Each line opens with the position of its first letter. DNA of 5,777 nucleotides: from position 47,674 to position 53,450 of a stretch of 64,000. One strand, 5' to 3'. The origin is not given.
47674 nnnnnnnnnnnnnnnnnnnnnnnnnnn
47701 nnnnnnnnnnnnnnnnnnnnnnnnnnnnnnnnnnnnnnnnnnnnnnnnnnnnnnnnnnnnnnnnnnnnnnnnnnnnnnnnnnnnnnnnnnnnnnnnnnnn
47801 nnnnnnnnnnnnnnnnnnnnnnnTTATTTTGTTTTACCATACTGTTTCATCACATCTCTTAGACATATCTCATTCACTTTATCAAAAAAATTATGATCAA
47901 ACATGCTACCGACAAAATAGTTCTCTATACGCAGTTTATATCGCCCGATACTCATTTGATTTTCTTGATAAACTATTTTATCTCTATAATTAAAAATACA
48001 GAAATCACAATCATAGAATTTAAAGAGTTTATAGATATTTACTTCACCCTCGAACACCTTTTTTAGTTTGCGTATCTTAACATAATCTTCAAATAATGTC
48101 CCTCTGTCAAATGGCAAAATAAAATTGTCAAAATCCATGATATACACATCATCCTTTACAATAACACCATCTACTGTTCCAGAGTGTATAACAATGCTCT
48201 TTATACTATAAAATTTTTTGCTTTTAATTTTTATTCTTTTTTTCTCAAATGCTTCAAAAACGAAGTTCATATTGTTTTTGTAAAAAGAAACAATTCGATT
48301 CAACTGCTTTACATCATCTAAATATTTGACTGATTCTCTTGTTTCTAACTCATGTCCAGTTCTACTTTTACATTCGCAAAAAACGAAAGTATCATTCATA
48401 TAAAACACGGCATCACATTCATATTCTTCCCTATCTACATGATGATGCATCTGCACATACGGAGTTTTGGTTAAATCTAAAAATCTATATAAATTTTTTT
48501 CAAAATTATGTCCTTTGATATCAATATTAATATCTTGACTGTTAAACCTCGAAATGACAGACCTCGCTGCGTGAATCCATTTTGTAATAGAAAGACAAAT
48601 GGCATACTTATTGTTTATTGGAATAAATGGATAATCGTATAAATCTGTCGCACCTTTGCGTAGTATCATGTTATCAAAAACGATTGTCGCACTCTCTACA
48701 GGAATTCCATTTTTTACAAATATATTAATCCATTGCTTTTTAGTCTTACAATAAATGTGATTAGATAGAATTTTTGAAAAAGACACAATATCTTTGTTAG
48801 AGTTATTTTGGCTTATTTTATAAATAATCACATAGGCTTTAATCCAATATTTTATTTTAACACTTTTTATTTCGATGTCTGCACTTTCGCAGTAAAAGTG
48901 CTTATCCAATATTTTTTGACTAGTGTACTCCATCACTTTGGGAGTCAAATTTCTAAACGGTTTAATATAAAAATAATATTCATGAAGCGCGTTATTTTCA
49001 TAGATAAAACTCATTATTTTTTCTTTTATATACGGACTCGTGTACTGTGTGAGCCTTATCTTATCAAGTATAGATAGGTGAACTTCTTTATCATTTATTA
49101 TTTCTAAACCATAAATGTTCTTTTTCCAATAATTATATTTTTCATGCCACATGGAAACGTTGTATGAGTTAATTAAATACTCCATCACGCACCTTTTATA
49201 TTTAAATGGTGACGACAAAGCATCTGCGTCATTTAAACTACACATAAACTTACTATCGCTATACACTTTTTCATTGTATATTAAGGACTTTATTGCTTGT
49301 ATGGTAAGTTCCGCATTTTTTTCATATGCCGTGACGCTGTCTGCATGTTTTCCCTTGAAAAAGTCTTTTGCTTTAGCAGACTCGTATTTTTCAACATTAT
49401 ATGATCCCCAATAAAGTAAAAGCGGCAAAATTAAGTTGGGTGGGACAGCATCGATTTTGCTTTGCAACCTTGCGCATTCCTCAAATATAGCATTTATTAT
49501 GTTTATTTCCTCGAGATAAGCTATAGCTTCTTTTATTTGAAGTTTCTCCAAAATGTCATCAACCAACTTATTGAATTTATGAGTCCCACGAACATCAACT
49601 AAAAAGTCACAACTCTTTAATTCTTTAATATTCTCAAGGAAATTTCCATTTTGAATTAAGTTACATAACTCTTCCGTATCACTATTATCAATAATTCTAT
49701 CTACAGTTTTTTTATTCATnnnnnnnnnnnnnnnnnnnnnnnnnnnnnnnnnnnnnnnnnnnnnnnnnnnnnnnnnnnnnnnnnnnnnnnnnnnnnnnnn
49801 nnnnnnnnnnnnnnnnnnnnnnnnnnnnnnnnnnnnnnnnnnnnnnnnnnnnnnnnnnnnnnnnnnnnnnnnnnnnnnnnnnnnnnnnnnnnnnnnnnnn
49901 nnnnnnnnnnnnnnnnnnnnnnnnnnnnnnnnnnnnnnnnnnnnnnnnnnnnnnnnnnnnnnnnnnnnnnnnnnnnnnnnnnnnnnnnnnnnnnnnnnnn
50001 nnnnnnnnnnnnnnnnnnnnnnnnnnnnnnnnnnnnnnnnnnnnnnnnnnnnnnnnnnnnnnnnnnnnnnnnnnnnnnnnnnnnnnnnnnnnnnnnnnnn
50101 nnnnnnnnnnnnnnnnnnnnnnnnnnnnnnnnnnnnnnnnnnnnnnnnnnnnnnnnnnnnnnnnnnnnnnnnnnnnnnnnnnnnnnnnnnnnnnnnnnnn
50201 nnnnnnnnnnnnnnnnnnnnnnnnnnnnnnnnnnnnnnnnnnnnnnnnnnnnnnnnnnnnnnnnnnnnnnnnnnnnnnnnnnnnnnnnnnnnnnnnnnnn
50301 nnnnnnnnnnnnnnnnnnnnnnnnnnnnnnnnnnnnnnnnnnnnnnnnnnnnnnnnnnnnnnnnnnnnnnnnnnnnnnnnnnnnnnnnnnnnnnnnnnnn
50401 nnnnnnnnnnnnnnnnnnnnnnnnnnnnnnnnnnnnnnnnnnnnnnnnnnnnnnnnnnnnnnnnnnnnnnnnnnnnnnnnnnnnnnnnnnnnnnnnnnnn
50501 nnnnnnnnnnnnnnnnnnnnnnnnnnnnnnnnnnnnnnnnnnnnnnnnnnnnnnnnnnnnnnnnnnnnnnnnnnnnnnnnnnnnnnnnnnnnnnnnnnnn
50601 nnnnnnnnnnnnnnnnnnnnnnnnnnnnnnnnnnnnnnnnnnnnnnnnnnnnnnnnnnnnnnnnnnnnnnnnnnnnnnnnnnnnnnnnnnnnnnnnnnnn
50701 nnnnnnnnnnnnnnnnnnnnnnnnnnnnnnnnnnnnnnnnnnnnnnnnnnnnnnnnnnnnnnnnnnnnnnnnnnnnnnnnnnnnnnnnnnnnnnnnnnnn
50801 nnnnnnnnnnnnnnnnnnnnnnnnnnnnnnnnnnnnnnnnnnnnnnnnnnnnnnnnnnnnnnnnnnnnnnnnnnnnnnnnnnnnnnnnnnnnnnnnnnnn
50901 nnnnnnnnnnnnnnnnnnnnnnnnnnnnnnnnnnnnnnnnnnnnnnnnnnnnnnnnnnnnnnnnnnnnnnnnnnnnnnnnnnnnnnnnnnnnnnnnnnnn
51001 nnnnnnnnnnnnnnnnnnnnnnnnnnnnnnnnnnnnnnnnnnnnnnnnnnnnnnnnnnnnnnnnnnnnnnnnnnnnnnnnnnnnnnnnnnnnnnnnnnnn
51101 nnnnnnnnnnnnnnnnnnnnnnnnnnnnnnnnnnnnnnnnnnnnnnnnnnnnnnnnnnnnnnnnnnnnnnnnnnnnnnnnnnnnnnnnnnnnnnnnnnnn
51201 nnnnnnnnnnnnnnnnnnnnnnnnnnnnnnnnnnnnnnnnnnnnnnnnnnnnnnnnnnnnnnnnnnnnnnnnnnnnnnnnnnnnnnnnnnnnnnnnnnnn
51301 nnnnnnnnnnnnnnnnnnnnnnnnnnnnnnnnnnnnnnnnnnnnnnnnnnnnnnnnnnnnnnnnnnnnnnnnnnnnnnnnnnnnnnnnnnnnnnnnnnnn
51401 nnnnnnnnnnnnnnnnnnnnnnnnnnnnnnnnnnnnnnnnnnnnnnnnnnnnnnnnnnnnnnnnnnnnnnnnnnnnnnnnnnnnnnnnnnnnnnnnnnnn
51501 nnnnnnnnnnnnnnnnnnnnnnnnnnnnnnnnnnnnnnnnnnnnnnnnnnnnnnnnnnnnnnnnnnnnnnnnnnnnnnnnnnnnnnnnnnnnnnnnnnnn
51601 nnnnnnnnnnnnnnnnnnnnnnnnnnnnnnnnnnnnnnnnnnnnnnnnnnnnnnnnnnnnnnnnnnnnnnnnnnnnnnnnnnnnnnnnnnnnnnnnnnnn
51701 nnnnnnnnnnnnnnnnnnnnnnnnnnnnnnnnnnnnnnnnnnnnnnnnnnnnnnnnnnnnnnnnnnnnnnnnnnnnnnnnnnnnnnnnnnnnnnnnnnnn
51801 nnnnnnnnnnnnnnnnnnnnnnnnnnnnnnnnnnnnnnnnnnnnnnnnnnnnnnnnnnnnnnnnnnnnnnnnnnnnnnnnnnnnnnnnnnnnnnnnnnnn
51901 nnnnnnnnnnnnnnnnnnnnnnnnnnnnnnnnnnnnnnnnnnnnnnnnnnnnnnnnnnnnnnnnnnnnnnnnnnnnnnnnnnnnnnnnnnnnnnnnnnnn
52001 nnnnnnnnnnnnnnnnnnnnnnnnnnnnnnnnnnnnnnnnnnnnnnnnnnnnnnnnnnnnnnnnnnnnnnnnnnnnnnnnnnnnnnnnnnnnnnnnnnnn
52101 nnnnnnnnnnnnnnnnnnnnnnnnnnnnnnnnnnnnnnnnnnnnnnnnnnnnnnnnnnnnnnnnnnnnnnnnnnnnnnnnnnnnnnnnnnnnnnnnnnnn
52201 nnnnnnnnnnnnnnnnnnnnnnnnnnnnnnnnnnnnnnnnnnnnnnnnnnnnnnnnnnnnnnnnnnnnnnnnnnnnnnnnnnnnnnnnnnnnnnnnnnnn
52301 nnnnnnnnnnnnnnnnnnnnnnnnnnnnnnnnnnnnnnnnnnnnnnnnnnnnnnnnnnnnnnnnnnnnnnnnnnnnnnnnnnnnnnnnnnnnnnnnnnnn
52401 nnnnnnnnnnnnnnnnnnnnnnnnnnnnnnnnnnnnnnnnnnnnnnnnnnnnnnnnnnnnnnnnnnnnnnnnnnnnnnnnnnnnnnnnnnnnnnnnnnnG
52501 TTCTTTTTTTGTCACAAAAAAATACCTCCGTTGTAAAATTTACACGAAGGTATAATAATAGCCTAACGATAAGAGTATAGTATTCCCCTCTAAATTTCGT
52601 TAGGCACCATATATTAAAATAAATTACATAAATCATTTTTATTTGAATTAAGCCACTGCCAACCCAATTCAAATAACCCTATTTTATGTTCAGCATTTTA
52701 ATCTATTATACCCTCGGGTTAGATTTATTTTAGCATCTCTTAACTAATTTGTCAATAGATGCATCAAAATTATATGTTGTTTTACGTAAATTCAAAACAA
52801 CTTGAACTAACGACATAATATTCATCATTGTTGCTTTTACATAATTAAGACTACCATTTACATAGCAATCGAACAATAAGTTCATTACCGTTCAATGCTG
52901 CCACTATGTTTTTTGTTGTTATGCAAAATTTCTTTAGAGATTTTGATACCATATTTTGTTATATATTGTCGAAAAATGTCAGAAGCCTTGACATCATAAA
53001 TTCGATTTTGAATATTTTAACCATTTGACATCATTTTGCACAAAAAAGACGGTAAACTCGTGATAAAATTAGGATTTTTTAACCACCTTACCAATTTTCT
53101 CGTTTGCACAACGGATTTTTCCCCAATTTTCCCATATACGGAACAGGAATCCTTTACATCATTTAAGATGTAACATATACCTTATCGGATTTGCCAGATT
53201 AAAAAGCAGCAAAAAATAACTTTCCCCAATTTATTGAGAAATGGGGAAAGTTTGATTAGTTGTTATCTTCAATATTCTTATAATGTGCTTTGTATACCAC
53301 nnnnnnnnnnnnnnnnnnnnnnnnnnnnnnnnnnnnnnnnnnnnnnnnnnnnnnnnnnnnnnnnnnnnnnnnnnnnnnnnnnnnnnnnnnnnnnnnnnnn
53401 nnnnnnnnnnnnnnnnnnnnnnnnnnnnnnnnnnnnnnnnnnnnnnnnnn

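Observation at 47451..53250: ~275-bp direct repeats follow the last gene of two successive modules and bracket a 5.5-kb cassette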

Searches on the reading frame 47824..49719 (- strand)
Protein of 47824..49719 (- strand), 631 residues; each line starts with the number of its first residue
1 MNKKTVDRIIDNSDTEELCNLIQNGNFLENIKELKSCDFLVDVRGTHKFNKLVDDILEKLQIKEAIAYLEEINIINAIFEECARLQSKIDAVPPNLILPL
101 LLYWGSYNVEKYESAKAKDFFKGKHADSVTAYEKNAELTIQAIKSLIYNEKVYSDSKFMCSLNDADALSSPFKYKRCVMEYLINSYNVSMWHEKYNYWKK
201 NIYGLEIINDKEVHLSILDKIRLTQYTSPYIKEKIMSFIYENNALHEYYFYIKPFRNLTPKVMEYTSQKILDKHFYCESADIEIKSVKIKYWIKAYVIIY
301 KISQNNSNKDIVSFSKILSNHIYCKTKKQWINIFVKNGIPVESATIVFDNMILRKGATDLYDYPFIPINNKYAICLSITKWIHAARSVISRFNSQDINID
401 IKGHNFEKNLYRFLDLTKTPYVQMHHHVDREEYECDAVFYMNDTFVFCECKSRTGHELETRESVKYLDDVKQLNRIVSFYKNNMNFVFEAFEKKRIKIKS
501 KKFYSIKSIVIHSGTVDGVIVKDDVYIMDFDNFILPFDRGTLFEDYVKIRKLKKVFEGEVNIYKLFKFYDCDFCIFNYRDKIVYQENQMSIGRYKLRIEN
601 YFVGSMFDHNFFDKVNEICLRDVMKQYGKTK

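Call 8: search_protein_families(library=pfam, proteins=[window:47824-49719:-], max_evalue=0.01)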
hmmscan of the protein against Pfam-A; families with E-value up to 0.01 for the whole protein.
window:47824-49719:- (631 aa): 0 families

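Call 9: search_protein_families(library=padloc, proteins=[window:47824-49719:-], max_evalue=0.01)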
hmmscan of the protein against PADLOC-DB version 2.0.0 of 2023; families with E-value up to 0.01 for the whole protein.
window:47824-49719:- (631 aa): 0 families

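Call 13: find_encoding_contigs(protein=window:47824-49719:-, flank=10000, max_places=10)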
Protein window:47824-49719:- (631 aa): 2 contigs read that carry it; 1 place shown.
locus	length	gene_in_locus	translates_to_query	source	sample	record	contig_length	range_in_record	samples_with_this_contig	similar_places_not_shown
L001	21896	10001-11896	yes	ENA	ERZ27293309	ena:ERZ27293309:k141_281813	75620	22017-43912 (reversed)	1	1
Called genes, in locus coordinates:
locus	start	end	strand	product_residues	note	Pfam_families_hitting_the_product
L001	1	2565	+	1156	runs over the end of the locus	-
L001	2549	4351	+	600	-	-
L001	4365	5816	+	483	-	PF28123:DUF8370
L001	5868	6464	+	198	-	-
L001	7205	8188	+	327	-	PF14622:Ribonucleas_3_3, PF00636:Ribonuclease_3, PF00035:dsrm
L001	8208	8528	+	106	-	-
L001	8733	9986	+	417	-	PF11185:DUF2971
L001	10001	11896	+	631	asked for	-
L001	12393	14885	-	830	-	PF02311:AraC_binding, PF07883:Cupin_2, PF00165:HTH_AraC (weak), PF12833:HTH_18, PF01229:Glyco_hydro_39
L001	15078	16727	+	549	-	PF00005:ABC_tran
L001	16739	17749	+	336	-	PF02653:BPD_transp_2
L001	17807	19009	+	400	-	-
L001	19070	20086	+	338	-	PF02653:BPD_transp_2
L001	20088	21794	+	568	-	PF00933:Glyco_hydro_3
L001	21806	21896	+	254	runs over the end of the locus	PF00756:Esterase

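Call 59: find_related_loci(query=window:47824-49719:-, collection=genome_contigs, flank=6000)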
Query window:47824-49719:- (631 aa) in genome_contigs; peptide patterns used: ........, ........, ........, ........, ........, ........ (x = any residue, [..] = any of these).
98 stretches matched a pattern, but none encodes a relative of the query by tblastn (E <= 1e-3).

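Call 60: find_homologous_proteins(query=window:47824-49719:-, max_evalue=0.001)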
Query window:47824-49719:- (631 aa): 19 proteins with E <= 0.001 among 8000 candidates.
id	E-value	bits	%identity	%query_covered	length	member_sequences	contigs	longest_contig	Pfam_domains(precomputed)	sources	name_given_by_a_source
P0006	0.0e+0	1426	100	100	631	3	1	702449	-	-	-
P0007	3.2e-243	827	58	96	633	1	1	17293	-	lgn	-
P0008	4.2e-225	767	54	100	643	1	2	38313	-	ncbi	-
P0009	3.1e-224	764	54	100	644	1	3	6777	-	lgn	-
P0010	8.5e-222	756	53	100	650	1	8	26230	-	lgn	-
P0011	3.1e-221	754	56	96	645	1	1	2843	-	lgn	-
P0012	2.4e-220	752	54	97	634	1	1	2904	-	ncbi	-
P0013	3.1e-220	751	54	100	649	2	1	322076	-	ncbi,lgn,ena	-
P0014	1.2e-219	749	53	100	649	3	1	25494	-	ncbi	-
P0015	2.8e-219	748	53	100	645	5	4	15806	-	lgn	-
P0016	4.2e-217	741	53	100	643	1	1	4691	-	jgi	-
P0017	3.3e-206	705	51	100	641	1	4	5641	-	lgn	-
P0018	5.6e-197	674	48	100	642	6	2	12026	-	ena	-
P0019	4.3e-187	642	48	100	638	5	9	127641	-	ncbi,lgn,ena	-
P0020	1.6e-184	633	49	100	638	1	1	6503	-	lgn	-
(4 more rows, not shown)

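Call 61: find_encoding_contigs(protein=P0007, flank=10000, max_places=4)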
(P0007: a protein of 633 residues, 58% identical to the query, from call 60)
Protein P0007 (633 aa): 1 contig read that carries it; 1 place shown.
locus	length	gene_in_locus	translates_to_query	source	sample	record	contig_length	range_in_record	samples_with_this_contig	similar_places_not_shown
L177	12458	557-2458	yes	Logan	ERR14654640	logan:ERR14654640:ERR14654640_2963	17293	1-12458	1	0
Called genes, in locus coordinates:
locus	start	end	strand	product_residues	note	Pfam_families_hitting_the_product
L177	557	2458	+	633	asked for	-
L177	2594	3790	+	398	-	-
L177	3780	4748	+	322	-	-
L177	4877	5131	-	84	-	-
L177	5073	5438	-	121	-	-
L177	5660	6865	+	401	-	PF01381:HTH_3 (weak), PF00145:DNA_methylase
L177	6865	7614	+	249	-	PF09553:RE_Eco47II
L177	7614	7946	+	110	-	PF04266:ASCH (weak)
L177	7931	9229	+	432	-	PF07693:KAP_NTPase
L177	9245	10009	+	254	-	-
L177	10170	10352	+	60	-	PF12728:HTH_17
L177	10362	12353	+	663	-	PF01807:Zn_ribbon_DnaG, PF01751:Toprim (weak), PF13155:Toprim_2, PF13481:AAA_25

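Call 62: find_encoding_contigs(protein=P0013, flank=10000, max_places=4)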
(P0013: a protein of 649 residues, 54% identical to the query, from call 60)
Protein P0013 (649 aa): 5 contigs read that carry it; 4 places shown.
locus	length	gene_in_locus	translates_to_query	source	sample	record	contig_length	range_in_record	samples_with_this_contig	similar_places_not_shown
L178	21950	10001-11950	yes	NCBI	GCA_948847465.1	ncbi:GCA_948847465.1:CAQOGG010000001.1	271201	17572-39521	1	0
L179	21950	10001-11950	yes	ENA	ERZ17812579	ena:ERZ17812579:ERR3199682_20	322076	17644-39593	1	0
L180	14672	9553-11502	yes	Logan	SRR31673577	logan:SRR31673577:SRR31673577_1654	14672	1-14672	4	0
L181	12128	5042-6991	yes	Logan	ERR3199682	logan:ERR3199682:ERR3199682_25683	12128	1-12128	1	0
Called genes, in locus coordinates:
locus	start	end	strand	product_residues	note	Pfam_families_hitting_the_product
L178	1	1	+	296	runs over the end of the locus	PF10672:Methyltrans_SAM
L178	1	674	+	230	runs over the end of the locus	PF00849:PseudoU_synth_2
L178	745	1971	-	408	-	PF01676:Metalloenzyme, PF10143:PhosphMutase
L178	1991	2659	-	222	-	PF03167:UDG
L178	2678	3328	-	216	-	PF01048:PNP_UDP_1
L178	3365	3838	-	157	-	PF01648:ACPS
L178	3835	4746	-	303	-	PF00294:PfkB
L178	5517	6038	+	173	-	PF00239:Resolvase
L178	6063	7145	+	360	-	PF07508:Recombinase, PF13408:Zn_ribbon_recom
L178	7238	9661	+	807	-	PF13289:SIR2_2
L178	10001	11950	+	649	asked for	-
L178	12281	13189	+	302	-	-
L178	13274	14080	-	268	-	PF08543:Phos_pyr_kin, PF00294:PfkB (weak)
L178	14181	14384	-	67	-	PF12844:HTH_19, PF13560:HTH_31, PF13443:HTH_26 (weak), PF01381:HTH_3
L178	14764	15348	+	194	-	PF18306:LDcluster4, PF03641:Lysine_decarbox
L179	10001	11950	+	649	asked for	-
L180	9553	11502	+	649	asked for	-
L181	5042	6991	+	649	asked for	-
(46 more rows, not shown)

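Call 89: search_protein_families(library=ncbifam, proteins=[window:47824-49719:-], max_evalue=0.01)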
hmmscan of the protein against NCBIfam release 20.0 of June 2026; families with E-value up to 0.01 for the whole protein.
window:47824-49719:- (631 aa): 0 families

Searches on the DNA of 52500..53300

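Call 72: search_rna_families(source=window, start=52500, end=53300, threshold=evalue, max_evalue=10)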
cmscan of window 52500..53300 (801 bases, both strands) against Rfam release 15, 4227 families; matches with E-value up to 10: 14.
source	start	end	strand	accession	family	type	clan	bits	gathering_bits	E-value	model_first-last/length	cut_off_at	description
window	53210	53271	-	RF00616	LhrC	Gene; sRNA;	CL00114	24.5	110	0.3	1-111/111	no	Listeria LhrC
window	52548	52641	-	RF00238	ctRNA_pND324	Gene; antisense;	-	21.2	45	2.1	1-86/86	no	ctRNA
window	52915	53017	-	RF02550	RnaG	Gene; sRNA;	-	19.5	153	1.3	1-120/120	no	RnaG sRNA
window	53104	53193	+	RF02982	gltS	Cis-reg;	-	19.3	47.5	6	1-105/105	no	gltS RNA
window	53153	53262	-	RF02861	IR_84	Gene; sRNA;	-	19.1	51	1.1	1-186/186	no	Neisseria sRNA 84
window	52508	52572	-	RF02410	snoR136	Gene; snRNA; snoRNA; HACA-box;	-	17.4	43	4.5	7-73/152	no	Small nucleolar RNA snoR136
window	52795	52836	-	RF01186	SNORD127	Gene; snRNA; snoRNA; CD-box;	-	17.4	45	10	1-86/86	no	Small nucleolar RNA SNORD127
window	52704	52767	-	RF02311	TtnuHACA3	Gene; snRNA; snoRNA; HACA-box;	-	16.9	100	9.8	1-152/152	no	Tetrahymena snoRNA TtnuHACA3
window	53196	53278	+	RF00645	MIR169_2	Gene; miRNA;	CL00098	16.7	50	0.29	1-118/118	no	MIR169_2 microRNA precursor family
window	52792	52836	-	RF00145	snoZ105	Gene; snRNA; snoRNA; CD-box;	-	16.3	45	8.4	1-72/72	no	Small nucleolar RNA Z105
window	53244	53258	-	RF01792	eiav_FSE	Cis-reg; frameshift_element;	-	13.9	40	1.8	1-35/35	no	ribosomal frameshift site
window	53206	53226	+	RF01792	eiav_FSE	Cis-reg; frameshift_element;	-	11.4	40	8.9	1-35/35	no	ribosomal frameshift site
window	53001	53046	+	RF02350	psRNA6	Gene; sRNA;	-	9.6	60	4.6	1-333/333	no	Nitrosomonas sRNA psRNA6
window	52966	53098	+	RF01494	rliD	Gene; antisense;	-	8.8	50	9.7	1-327/327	no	Listeria sRNA rliD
